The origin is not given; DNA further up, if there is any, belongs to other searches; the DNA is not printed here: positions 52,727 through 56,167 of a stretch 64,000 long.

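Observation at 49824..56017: Tandem paralogous HD-phosphohydrolase / GHKL-ATPase giants: candidate undescribed two-component system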

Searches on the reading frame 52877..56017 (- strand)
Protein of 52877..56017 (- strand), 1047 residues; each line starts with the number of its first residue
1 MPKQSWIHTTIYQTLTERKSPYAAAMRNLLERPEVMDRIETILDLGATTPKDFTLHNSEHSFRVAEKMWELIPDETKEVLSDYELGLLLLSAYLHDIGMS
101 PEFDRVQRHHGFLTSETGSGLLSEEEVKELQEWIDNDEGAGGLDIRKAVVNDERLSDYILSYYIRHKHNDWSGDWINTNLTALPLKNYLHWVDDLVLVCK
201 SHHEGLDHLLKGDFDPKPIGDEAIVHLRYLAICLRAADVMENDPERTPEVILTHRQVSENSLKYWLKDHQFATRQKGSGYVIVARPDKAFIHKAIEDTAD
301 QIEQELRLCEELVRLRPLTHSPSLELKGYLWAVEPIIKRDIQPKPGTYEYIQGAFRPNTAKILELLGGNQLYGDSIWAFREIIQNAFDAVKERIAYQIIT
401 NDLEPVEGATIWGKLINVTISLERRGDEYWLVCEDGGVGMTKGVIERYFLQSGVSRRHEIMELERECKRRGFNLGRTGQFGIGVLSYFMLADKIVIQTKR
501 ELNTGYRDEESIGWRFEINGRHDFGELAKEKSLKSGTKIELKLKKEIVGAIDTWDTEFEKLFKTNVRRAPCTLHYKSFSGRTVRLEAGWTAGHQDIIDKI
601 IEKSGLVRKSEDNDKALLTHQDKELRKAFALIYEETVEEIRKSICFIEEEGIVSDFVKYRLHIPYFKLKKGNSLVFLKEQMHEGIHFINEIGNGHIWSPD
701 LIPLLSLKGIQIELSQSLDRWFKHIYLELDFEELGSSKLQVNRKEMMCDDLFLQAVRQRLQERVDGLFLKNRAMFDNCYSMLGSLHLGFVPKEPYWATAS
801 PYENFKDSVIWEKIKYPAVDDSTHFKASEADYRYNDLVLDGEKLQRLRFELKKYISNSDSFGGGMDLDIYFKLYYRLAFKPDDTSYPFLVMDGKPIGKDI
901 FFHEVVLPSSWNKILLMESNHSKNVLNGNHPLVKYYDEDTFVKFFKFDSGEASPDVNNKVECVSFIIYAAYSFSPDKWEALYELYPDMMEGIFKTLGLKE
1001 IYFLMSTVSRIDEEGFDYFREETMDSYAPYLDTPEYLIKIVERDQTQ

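Call 6: search_protein_families(library=pfam, proteins=[window:52877-56017:-], max_evalue=1)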
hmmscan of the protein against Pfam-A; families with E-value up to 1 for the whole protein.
window:52877-56017:- (1047 aa): 7 families
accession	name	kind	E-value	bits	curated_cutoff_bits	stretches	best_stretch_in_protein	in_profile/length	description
PF24391.1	HD-CE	-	2.6e-44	152.3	27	1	52-307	3-262/263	HD-CE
PF01966.28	HD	-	0.00012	22.8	22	1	59-134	3-82/116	HD domain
PF13589.12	HATPase_c_3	-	0.00033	21.1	25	1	378-501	6-95/137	Histidine kinase-, DNA gyrase B-, and HSP90-like ATPase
PF00233.25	PDEase_I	-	0.0041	17.3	24.8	1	56-98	2-45/238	3'5'-cyclic nucleotide phosphodiesterase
PF21447.3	Ppx-GppA_III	-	0.0077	16.5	27.3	1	58-113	17-75/177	Ppx/GppA phosphatase, domain III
PF22763.1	NrS1-1_pol-like_HBD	-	0.028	14.7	27.9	1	589-630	15-56/64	NrS-1 polymerase HBD domain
PF02518.31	HATPase_c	-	0.039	14.8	26.4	1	379-456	10-63/111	Histidine kinase-, DNA gyrase B-, and HSP90-like ATPase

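Call 7: search_protein_families(library=padloc, proteins=[window:52877-56017:-], max_evalue=1)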
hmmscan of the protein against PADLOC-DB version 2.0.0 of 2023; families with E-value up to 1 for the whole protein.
window:52877-56017:- (1047 aa): 3 families
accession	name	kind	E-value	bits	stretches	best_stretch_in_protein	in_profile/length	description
PDLC03762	RT_UG24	-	3.9e-10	36.6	1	53-267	699-899/1036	DRT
PDLC01254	Cas3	-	0.00055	18.2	1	58-213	10-98/164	CAS-I; effector_G3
PDLC03419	REase_II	-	0.023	11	1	429-501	55-122/695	Type II restriction enzyme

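Call 8: search_protein_families(library=ncbifam, proteins=[window:52877-56017:-], max_evalue=1)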
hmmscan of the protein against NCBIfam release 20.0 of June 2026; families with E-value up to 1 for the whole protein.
window:52877-56017:- (1047 aa): 7 families
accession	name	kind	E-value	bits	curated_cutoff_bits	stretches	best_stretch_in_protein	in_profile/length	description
NF010683.0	PRK14083.1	equivalog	3.5e-19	68.7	455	1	354-547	7-171/604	HSP90 family protein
NF003555.1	PRK05218.1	equivalog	3.2e-17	62.3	371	1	353-547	3-178/614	molecular chaperone HtpG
NF050001.1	restrict_BbrUII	equivalog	7.1e-10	38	550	1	417-546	39-170/659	BbrUII/HgiDII family restriction enzyme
NF003218.0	PRK04184.1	equivalog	0.00038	19.1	274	1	378-548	40-187/539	DNA topoisomerase VI subunit B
NF047352.1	P_loop_sacsin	domain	0.0022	18.4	50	0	473-496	56-79/80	sacsin N-terminal ATP-binding-like domain-containing protein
TIGR01052.1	top6b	equivalog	0.011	14.2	380.7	1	394-548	32-176/488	DNA topoisomerase VI subunit B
NF002245.0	PRK01158.1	equivalog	0.036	13.4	198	1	604-694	92-182/233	phosphoglycolate phosphatase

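Call 15: find_homologous_proteins(query=window:52877-56017:-, max_evalue=0.00001)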
Query window:52877-56017:- (1047 aa): 677 proteins with E <= 0.00001 among 8000 candidates; the best 120 are listed.
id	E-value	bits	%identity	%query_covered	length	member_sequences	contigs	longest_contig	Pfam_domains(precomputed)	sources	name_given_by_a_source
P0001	0.0e+0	2435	100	100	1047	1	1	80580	PF24391.2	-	-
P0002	0.0e+0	1057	48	98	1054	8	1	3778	PF24391.2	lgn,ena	-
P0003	0.0e+0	1055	48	96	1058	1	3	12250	PF24391.2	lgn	-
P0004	0.0e+0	1055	47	99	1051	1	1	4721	PF24391.2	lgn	-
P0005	0.0e+0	1047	48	96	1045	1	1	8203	PF24391.2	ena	-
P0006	0.0e+0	1042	47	99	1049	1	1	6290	PF24391.2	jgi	jgi:hypothetical protein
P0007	2.4e-298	1011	47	98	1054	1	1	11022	PF24391.2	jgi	jgi:hypothetical protein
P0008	2.7e-298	1011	46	98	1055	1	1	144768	PF24391.2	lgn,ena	-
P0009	1.4e-296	1005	46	97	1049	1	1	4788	PF24391.2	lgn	-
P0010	8.4e-284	963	44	99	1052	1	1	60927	PF24391.2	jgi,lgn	-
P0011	1.3e-278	946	45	100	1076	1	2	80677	PF24391.2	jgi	jgi:hypothetical protein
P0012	1.7e-278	945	47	96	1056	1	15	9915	PF24391.2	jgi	jgi:hypothetical protein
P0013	4.9e-278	944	52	79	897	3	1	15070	PF24391.2,PF13589.13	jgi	-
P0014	4.4e-275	934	45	96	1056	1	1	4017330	PF24391.2,PF13589.13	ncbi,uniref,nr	ncbi:HD domain-containing protein [Chitinophaga flava]|uniref:HD-CE domain-containing protein n=1 Ta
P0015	8.5e-274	930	46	96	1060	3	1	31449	PF24391.2,PF13589.13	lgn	-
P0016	2.1e-271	922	45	99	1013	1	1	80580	PF24391.2,PF21447.4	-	-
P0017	1.9e-269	915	44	96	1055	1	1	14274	PF24391.2,PF13589.13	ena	-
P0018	2.9e-267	908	45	93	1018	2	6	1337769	PF24391.2,PF13589.13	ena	-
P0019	3.2e-266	905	43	97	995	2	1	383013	PF24391.2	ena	-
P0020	5.3e-266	904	44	96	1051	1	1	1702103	PF24391.2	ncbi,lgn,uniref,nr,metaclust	ncbi:Histidine kinase-, DNA gyrase B-, and HSP90-like ATPase [Chitinophaga sp. YR573]|uniref:HD doma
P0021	2.2e-265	902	44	96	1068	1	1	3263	PF24391.2,PF13589.13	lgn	-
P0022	4.3e-265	901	43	99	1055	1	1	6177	PF24391.2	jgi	jgi:hypothetical protein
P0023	1.4e-264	899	42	99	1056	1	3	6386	PF24391.2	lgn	-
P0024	8.3e-263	893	43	96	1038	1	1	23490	PF24391.2,PF13589.13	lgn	-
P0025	9.5e-263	893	52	75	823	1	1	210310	PF24391.2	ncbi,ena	-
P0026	4.4e-262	891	44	96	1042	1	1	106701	PF24391.2,PF13589.13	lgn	-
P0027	3.0e-261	888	43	96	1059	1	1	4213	PF24391.2,PF21447.4,PF13589.13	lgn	-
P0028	2.0e-252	859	49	78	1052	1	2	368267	PF24391.2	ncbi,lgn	ncbi:MAG: hypothetical protein V4687_00960 [Bacteroidota bacterium]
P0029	5.0e-252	858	42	96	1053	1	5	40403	PF24391.2,PF13589.13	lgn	-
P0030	1.0e-251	857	42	96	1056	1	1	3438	PF24391.2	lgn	-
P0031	3.5e-251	855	42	99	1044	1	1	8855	PF24391.2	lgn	-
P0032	7.3e-249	847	42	96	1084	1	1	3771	PF24391.2,PF13589.13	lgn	-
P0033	5.9e-248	844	42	96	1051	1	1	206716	PF24391.2,PF13589.13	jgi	jgi:hypothetical protein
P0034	6.3e-248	844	43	96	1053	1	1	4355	PF24391.2,PF13589.13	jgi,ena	-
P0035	8.8e-248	844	42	99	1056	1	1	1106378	PF24391.2,PF13589.13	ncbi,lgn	-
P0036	1.8e-246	839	41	98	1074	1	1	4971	PF24391.2,PF13589.13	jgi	jgi:hypothetical protein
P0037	7.2e-243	827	44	95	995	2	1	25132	PF24391.2,PF13589.13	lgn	-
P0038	2.0e-241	823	40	99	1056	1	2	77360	PF24391.2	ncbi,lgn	-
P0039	1.7e-239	816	47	80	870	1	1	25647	PF24391.2,PF13589.13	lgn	-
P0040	9.5e-239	814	46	78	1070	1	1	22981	PF24391.2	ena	-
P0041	5.7e-230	785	48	76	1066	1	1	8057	PF24391.2,PF13589.13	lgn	-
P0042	4.8e-229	782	40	98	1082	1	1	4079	PF24391.2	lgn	-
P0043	4.7e-223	762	39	96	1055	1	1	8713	PF24391.2,PF21447.4,PF01966.29,PF13589.13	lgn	-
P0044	3.6e-202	693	43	78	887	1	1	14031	PF24391.2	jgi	jgi:hypothetical protein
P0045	1.7e-187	644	36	96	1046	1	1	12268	PF24391.2,PF13589.13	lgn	-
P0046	2.3e-185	637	36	98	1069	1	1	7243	PF24391.2,PF13589.13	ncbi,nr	ncbi:MAG: ATP-binding protein [Ignavibacteriae bacterium]|nr:ATP-binding protein [Ignavibacteriota b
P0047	1.4e-184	634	37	92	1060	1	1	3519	PF24391.2,PF13589.13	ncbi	-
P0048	4.6e-183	629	36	92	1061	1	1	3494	PF24391.2,PF13589.13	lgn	-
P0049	1.3e-181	625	36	93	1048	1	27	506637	PF24391.2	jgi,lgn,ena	-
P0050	5.5e-181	622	36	92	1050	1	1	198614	PF24391.2,PF13589.13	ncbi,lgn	ncbi:MAG: ATP-binding protein [Bacteroidota bacterium]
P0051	6.6e-181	622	36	96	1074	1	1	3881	PF24391.2,PF13589.13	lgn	-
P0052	9.3e-181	622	36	93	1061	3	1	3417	PF24391.2,PF13589.13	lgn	-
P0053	1.1e-180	621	36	89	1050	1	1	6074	PF24391.2,PF13589.13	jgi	jgi:hypothetical protein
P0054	1.2e-180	621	40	77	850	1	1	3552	PF24391.2,PF13589.13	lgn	-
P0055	4.5e-180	619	36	93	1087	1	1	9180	PF24391.2,PF13589.13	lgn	-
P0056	2.8e-177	610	39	78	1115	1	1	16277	PF24391.2,PF24401.2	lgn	-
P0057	2.9e-177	610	40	78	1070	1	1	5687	PF24391.2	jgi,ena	-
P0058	6.3e-177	609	35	96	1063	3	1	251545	PF24391.2,PF13589.13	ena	-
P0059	3.0e-176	607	40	78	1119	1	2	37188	PF24391.2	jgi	jgi:hypothetical protein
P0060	1.5e-175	604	40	78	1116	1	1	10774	PF24391.2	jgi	jgi:hypothetical protein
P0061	2.1e-175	604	38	81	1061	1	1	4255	PF24391.2,PF13589.13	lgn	-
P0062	5.3e-175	603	35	95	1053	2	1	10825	PF24391.2,PF13589.13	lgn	-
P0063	2.1e-174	601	34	95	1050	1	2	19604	PF24391.2,PF13589.13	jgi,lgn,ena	jgi:hypothetical protein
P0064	1.3e-173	598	39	78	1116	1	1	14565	PF24391.2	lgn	-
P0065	2.1e-172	594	43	65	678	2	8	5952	PF24391.2,PF13589.13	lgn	-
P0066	1.4e-169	585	36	89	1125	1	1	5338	PF24391.2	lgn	-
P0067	8.1e-169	582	40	78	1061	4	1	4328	PF24391.2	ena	-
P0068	4.9e-168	580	40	78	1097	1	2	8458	PF24391.2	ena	-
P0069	5.4e-168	579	35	95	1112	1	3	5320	PF24391.2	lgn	-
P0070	1.8e-167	578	34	99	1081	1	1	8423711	PF24391.2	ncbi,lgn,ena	-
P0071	1.9e-167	578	37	80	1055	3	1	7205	PF24391.2,PF13589.13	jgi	jgi:hypothetical protein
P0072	7.7e-167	576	36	93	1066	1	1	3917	PF24391.2,PF13589.13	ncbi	ncbi:hypothetical protein LCGC14_1466020, partial [marine sediment metagenome]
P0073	1.2e-166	575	36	95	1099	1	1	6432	PF24391.2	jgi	jgi:hypothetical protein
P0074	2.1e-166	574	37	78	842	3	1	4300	PF24391.2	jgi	jgi:hypothetical protein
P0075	4.4e-166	573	40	69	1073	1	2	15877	PF24391.2,PF13589.13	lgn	-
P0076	4.9e-166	573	38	78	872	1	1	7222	PF24391.2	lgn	-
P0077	6.9e-166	572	45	61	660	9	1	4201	PF24391.2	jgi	jgi:hypothetical protein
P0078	1.1e-165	572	37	78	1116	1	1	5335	PF24391.2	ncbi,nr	ncbi:MAG: ATP-binding protein [Planctomycetaceae bacterium]|nr:ATP-binding protein [Planctomycetacea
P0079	4.6e-165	570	38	78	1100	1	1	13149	PF24391.2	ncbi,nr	ncbi:MAG TPA: hypothetical protein DCG53_06435 [Syntrophus sp. (in: bacteria)]|nr:hypothetical prote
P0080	6.4e-165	569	37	78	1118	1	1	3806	PF24391.2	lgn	-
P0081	8.5e-165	569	35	89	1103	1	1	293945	PF24391.2,PF13589.13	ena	-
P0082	9.0e-165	569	38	78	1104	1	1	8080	PF24391.2,PF13589.13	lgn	-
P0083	1.0e-164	569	38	78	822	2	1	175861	PF24391.2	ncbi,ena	-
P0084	1.3e-164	568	36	89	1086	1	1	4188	PF24391.2,PF13589.13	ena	-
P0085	1.4e-164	568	37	78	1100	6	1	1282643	PF24391.2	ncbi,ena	-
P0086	2.7e-164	567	38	78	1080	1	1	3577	PF24391.2,PF13589.13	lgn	-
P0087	4.1e-164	567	34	100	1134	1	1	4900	PF24391.2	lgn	-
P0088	1.4e-163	565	38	78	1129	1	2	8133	PF24391.2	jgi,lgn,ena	-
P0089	1.5e-163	565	37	78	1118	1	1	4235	PF24391.2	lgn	-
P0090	1.7e-163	565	34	95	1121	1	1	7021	PF24391.2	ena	-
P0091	6.3e-163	563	41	68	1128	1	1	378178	PF24391.2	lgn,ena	-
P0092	1.6e-162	561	34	92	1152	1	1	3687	PF24391.2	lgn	-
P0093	1.7e-162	561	37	78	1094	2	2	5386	PF24391.2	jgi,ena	-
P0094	3.8e-162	560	38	78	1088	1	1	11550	PF24391.2,PF13589.13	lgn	-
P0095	4.5e-162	560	38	78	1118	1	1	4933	PF24391.2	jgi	jgi:hypothetical protein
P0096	5.1e-162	560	40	71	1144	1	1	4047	PF24391.2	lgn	-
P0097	5.4e-162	560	38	72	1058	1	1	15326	PF24391.2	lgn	-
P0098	6.7e-162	559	35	99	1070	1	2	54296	PF24391.2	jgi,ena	-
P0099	1.3e-161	558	38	79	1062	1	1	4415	PF24391.2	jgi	jgi:hypothetical protein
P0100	1.6e-161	558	34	96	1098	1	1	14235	PF24391.2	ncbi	-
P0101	1.8e-161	558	39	71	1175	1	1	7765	PF24391.2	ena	-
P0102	4.1e-161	557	37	78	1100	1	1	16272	PF24391.2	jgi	-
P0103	5.2e-161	556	37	75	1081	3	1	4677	PF24391.2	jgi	-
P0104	5.8e-161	556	38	78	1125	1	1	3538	PF24391.2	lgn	-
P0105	6.1e-161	556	36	78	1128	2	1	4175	PF24391.2,PF13589.13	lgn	-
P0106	8.5e-161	556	43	65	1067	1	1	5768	PF24391.2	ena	-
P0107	1.3e-160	555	34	95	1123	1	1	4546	PF24391.2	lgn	-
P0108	2.0e-160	554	34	95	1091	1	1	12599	PF24391.2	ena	-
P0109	2.1e-160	554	34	95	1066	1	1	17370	PF24391.2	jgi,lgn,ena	-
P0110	4.5e-160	553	39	70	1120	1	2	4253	PF24391.2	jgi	jgi:hypothetical protein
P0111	9.1e-160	552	43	61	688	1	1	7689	PF24391.2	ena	-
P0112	1.8e-159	551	38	78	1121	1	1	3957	PF24391.2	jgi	jgi:hypothetical protein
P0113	2.1e-159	551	34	95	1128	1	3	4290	PF24391.2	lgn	-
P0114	3.1e-159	550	41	64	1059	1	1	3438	PF24391.2,PF13589.13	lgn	-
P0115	3.4e-159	550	33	97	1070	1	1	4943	PF24391.2,PF13589.13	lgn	-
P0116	4.5e-159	550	38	73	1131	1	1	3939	PF24391.2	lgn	-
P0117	1.3e-158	548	41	67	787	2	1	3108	PF24391.2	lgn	-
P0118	1.7e-158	548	37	80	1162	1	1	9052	PF24391.2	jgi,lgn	jgi:hypothetical protein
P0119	2.3e-158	548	36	84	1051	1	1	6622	PF24391.2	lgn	-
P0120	5.2e-158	546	39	79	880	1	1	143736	PF24391.2,PF01966.29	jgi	-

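Call 16: find_encoding_contigs(protein=P0008, flank=10000, max_places=2)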
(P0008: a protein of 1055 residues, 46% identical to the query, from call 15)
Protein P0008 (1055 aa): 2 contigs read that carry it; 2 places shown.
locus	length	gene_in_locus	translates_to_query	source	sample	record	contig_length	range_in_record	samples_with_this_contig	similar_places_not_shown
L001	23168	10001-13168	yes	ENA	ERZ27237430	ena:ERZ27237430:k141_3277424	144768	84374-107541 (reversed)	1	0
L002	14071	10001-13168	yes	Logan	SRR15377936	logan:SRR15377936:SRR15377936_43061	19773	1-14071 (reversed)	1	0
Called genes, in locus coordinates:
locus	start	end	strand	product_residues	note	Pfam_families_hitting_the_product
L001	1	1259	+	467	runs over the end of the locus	PF14322:SusD-like_3, PF07980:SusD_RagB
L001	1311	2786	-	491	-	-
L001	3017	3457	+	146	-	PF14373:Imm_superinfect, PF09851:SHOCT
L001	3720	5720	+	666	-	PF01935:DUF87 (weak)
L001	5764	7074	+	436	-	-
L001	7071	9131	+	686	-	PF02463:SMC_N (weak), PF13175:AAA_15, PF13476:AAA_23, PF13304:AAA_21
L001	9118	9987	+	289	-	-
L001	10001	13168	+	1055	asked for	PF24391:HD-CE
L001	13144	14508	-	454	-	PF01546:Peptidase_M20, PF07687:M20_dimer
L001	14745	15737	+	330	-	PF20434:BD-FAE, PF07859:Abhydrolase_3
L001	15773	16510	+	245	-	PF06912:DUF1275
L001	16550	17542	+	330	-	PF20434:BD-FAE, PF07859:Abhydrolase_3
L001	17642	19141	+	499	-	PF00989:PAS (weak), PF13188:PAS_8 (faint), PF08448:PAS_4 (weak), PF13426:PAS_9, PF00512:HisKA, PF02518:HATPase_c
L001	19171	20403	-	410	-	PF00085:Thioredoxin (weak), PF03190:Thioredox_DsbH (weak), PF13098:Thioredoxin_2, PF13899:Thioredoxin_7, PF13905:Thioredoxin_8 (faint)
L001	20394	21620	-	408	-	PF00085:Thioredoxin, PF03190:Thioredox_DsbH, PF13098:Thioredoxin_2, PF13899:Thioredoxin_7 (weak)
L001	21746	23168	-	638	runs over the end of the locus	PF03739:LptF_LptG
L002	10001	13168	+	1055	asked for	PF24391:HD-CE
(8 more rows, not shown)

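Call 17: find_encoding_contigs(protein=P0014, flank=10000, max_places=2)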
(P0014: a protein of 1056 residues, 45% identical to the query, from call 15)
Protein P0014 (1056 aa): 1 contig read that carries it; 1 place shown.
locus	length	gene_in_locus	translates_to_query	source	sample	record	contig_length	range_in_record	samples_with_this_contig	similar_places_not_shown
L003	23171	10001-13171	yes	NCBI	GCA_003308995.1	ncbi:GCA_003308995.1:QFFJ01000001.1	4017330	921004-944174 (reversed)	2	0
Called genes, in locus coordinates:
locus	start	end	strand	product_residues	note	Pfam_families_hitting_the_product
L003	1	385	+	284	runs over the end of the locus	PF03781:FGE-sulfatase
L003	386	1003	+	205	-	PF00578:AhpC-TSA (weak), PF02630:SCO1-SenC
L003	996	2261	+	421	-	PF13372:Alginate_exp (weak)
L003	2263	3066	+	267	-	PF07728:AAA_5, PF08406:CbbQ_C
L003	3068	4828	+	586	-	PF05762:VWA_CoxE (weak), PF00092:VWA (weak)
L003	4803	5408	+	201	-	PF00510:COX3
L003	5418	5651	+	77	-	PF03626:COX4_pro (weak)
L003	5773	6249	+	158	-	PF01814:Hemerythrin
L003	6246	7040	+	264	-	PF08984:DUF1858 (weak), PF10006:DUF2249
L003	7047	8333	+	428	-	-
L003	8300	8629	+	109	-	PF01883:FeS_assembly_P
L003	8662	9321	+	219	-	PF00027:cNMP_binding (weak), PF13545:HTH_Crp_2, PF00325:Crp (weak)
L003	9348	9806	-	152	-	PF02566:OsmC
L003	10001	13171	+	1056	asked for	PF24391:HD-CE, PF13589:HATPase_c_3 (weak)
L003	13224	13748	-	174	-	-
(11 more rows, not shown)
